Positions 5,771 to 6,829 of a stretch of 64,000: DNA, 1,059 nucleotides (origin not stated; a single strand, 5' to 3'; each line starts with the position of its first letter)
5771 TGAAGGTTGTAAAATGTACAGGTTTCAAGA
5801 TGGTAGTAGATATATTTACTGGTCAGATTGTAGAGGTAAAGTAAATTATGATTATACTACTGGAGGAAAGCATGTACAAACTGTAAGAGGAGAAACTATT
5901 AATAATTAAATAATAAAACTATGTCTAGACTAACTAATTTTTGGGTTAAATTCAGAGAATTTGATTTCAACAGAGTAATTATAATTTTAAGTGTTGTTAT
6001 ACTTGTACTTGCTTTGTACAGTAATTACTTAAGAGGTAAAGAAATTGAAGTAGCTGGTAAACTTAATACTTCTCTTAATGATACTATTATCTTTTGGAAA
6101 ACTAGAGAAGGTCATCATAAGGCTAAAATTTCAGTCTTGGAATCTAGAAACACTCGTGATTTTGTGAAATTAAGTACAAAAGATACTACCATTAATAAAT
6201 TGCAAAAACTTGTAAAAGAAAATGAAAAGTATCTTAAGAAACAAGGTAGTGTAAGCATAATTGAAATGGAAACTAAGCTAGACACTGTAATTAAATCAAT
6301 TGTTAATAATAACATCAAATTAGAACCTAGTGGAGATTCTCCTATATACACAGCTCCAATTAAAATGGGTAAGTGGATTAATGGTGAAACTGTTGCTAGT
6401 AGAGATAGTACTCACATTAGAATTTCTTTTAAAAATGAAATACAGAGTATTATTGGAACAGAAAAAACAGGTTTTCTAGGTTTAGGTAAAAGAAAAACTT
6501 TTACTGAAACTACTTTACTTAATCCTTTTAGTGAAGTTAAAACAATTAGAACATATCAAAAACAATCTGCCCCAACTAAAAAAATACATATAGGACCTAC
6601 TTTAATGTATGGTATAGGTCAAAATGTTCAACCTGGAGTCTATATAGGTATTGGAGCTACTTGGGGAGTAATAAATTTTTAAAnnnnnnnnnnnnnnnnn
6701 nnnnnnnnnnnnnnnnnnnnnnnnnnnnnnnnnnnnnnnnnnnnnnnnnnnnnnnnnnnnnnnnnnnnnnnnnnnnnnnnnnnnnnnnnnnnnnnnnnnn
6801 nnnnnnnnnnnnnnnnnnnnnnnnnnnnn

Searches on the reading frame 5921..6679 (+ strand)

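Call 10: search_protein_families(library=pfam, proteins=[window:5921-6679:+], max_evalue=0.01)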
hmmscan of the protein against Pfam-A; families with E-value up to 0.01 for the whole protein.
window:5921-6679:+ (253 aa): 1 family
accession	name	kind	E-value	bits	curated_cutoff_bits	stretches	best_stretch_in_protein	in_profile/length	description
PF20647.2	DUF6808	-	0.0052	17.2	24.4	0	204-250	37-85/86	Domain of unknown function (DUF6808)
